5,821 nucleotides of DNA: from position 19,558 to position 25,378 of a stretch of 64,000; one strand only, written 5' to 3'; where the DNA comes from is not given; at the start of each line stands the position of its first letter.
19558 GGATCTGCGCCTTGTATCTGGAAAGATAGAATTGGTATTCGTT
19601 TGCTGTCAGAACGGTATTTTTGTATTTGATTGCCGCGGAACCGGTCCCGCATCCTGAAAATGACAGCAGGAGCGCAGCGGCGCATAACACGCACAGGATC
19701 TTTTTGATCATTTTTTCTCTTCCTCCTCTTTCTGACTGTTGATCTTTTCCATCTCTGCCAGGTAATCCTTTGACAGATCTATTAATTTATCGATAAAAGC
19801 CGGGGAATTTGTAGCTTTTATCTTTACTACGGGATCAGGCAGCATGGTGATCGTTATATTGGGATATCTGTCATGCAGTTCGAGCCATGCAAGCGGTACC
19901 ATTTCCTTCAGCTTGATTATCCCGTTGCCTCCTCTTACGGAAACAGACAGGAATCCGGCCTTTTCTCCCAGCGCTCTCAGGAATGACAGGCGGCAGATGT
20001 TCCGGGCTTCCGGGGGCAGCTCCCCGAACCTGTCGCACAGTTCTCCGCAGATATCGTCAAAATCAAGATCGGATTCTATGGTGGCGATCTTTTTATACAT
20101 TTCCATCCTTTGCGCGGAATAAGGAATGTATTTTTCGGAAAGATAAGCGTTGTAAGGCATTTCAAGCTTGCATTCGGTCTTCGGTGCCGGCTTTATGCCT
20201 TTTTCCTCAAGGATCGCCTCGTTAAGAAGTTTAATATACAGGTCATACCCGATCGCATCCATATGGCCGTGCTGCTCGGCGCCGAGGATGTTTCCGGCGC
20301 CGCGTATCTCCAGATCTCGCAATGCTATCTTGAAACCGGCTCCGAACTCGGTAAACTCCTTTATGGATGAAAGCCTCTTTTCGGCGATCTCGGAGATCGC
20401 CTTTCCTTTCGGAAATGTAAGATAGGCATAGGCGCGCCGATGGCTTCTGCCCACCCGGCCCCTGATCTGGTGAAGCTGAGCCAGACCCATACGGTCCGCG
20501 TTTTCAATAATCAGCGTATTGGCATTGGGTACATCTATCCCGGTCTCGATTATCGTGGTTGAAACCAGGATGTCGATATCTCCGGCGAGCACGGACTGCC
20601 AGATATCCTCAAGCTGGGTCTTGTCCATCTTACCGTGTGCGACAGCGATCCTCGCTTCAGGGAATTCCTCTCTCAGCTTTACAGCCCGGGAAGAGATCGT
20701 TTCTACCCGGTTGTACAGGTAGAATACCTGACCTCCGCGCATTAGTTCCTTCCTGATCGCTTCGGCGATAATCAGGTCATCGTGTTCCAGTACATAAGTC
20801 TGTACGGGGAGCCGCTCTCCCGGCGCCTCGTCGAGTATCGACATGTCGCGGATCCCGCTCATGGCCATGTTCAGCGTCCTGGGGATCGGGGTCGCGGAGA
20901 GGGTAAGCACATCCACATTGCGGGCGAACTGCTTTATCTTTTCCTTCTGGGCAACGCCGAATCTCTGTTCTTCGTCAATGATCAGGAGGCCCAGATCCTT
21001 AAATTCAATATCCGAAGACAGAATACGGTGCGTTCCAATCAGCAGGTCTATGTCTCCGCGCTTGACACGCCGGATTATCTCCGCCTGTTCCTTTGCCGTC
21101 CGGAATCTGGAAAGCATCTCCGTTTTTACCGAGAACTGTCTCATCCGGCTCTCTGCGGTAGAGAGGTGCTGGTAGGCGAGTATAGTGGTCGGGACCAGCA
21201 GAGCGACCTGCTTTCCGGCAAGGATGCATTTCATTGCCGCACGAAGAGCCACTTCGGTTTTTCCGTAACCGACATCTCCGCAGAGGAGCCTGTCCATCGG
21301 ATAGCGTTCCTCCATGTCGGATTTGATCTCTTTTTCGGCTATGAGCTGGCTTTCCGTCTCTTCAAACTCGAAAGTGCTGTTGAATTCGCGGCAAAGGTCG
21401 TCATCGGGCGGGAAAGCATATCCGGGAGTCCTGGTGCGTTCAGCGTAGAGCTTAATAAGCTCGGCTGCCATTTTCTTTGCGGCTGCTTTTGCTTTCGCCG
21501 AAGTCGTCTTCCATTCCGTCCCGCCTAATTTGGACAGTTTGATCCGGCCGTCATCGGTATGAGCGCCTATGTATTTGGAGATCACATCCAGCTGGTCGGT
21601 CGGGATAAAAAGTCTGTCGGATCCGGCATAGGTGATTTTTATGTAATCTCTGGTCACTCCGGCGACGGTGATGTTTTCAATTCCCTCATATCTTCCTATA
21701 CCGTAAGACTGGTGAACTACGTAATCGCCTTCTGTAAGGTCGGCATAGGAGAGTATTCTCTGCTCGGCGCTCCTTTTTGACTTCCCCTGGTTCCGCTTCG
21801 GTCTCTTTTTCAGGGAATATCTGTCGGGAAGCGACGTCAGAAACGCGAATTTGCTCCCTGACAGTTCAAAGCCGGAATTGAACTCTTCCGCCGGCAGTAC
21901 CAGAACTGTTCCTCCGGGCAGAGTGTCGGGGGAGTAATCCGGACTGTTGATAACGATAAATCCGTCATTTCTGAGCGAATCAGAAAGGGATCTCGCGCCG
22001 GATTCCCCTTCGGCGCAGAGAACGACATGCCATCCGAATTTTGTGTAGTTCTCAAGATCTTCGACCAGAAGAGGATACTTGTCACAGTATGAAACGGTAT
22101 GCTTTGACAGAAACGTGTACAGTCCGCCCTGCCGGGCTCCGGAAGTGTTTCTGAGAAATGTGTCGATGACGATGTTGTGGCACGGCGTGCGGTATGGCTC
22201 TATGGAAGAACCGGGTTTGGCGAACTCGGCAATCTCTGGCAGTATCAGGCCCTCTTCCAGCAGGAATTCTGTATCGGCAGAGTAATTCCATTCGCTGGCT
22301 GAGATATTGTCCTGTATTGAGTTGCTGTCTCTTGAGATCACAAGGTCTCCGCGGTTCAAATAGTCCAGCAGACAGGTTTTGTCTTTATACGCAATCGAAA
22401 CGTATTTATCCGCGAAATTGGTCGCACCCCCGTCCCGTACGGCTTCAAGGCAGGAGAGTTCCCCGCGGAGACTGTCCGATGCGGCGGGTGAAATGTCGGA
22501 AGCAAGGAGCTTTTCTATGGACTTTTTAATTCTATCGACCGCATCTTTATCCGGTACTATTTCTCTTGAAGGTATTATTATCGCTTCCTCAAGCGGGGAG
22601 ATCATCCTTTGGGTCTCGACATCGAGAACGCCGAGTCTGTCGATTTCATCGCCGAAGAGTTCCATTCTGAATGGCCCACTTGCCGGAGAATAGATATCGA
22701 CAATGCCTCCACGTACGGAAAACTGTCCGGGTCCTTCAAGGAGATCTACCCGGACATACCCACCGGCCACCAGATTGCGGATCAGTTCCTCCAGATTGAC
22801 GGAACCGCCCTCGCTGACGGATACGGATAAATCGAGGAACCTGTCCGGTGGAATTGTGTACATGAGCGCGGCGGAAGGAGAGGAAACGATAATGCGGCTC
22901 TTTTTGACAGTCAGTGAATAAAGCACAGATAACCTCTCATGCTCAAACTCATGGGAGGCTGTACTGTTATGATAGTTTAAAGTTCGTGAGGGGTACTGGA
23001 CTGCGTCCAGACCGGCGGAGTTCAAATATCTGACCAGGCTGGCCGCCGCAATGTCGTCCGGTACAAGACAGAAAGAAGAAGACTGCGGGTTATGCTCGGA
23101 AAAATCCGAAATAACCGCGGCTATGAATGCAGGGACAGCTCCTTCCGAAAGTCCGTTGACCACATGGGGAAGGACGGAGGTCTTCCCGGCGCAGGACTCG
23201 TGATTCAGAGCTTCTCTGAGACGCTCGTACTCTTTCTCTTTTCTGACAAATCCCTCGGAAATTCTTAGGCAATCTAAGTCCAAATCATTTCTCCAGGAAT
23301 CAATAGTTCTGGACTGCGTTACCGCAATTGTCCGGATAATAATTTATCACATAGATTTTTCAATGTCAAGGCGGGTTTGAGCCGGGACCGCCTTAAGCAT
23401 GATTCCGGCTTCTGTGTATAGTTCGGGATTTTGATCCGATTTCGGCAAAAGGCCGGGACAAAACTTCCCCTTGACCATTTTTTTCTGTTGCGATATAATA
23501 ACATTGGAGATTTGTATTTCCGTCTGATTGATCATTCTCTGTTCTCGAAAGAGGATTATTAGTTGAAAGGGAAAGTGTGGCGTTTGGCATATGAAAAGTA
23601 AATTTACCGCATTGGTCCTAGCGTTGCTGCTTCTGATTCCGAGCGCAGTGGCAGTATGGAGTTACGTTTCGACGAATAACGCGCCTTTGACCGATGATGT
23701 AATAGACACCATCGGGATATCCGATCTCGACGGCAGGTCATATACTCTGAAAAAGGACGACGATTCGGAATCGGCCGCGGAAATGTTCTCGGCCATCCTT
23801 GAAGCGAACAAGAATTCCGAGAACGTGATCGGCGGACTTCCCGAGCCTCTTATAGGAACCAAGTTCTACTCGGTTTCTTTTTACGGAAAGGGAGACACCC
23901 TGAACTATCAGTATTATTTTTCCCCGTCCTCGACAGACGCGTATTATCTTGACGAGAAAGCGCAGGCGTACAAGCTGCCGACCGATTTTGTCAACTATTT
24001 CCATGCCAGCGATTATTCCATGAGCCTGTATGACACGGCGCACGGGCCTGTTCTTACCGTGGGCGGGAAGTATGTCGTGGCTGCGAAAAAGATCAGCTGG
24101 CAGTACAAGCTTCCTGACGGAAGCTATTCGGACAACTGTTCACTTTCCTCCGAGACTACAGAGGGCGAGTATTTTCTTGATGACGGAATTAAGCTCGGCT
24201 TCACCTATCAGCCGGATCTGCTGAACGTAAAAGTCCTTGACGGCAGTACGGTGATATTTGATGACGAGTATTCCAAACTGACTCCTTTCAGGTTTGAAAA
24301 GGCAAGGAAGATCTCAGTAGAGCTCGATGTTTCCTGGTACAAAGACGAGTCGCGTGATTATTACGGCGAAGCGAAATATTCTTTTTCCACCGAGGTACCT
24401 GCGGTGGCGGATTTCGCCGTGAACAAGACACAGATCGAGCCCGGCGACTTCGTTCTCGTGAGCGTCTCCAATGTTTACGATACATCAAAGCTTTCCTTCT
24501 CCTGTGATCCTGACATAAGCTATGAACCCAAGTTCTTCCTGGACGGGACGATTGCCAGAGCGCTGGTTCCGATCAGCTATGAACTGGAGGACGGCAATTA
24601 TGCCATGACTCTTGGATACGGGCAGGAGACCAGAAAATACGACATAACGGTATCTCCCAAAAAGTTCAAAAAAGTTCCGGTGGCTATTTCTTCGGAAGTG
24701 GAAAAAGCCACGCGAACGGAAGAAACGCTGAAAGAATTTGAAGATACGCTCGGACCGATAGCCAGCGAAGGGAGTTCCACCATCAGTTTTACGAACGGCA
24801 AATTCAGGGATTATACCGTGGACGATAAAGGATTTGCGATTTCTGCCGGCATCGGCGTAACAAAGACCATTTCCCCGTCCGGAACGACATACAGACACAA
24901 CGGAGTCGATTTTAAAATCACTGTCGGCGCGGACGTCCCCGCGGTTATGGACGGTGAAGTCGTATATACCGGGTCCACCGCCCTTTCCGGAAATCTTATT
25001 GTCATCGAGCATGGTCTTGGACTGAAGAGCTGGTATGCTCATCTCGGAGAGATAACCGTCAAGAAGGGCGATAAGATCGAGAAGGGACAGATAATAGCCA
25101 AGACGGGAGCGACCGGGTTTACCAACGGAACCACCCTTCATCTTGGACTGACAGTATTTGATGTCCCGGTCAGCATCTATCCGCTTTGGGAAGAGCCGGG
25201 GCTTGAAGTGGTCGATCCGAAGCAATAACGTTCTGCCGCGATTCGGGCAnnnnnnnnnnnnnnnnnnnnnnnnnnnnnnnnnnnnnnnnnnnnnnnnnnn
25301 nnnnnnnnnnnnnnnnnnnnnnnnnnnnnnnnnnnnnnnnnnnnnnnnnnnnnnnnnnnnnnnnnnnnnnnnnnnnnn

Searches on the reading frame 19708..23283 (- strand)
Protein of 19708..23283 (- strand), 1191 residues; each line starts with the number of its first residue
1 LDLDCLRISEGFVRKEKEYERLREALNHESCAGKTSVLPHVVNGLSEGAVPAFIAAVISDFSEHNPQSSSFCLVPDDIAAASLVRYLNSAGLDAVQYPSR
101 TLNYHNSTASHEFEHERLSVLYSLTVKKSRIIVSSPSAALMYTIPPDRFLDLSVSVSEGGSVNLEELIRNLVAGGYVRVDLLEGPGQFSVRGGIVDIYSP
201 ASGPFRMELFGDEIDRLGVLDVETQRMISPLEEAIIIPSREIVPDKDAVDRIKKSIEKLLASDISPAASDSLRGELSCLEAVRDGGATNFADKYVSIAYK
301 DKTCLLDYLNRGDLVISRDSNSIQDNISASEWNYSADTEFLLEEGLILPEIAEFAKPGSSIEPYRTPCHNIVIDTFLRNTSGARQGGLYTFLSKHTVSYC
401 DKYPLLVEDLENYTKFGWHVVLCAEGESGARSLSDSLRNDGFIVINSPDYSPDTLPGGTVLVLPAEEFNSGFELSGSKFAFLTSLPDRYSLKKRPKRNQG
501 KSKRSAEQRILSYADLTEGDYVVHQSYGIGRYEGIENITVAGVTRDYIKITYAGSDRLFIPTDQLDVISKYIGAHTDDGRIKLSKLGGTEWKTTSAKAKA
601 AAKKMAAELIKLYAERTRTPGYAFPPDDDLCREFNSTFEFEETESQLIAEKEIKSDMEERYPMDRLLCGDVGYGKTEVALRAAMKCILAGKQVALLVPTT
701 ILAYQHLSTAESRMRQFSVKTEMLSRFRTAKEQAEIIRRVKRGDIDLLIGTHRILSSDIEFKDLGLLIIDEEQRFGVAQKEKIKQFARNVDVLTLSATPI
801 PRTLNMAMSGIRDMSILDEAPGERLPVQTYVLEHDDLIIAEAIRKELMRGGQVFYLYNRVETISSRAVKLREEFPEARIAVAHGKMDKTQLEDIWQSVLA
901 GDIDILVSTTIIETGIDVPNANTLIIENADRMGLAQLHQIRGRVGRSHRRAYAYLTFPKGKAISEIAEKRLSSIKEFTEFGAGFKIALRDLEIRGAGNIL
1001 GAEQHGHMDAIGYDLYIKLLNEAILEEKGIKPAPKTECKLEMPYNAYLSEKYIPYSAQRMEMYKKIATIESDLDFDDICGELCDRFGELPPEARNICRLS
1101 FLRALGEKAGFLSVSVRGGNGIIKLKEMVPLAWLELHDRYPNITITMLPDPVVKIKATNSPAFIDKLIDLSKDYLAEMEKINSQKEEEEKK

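Call 54: search_protein_families(library=pfam, proteins=[window:19708-23283:-], max_evalue=0.00001)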
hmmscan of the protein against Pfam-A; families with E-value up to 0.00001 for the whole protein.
window:19708-23283:- (1191 aa): 6 families
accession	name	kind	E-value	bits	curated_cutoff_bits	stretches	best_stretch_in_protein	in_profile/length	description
PF00270.35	DEAD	-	3.8e-24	85.7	26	1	664-805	16-165/167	DEAD/DEAH box helicase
PF02559.22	CarD_TRCF_RID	-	1.1e-22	80.3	23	1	516-572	1-57/57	CarD-like/TRCF RID domain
PF03461.20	TRCF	-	9.8e-22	77.6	25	1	1043-1127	2-86/95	TRCF domain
PF00271.37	Helicase_C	-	3.5e-21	76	23.5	1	842-947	5-109/110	Helicase conserved C-terminal domain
PF17757.6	UvrB_inter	-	2.6e-20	72.8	22.9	1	155-241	2-90/91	UvrB interaction domain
PF04851.21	ResIII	-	1.6e-07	31.9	22.5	1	665-799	26-162/164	Type III restriction enzyme, res subunit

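Call 79: search_protein_families(library=padloc, proteins=[window:19708-23283:-], max_evalue=1e-8)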
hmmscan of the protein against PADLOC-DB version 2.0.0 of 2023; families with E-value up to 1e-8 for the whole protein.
window:19708-23283:- (1191 aa): 1 family
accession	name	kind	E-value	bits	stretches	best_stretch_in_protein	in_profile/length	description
PDLC02707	PbeA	-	1.5e-09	35.1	0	672-799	278-413/672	PbeA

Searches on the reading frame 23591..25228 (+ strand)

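Call 54: search_protein_families(library=pfam, proteins=[window:23591-25228:+], max_evalue=0.00001)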
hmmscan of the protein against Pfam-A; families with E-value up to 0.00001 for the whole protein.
window:23591-25228:+ (545 aa): 1 family
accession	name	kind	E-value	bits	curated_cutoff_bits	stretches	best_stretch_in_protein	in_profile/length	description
PF01551.29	Peptidase_M23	-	3.2e-25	88.6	28.7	1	435-525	2-92/96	Peptidase family M23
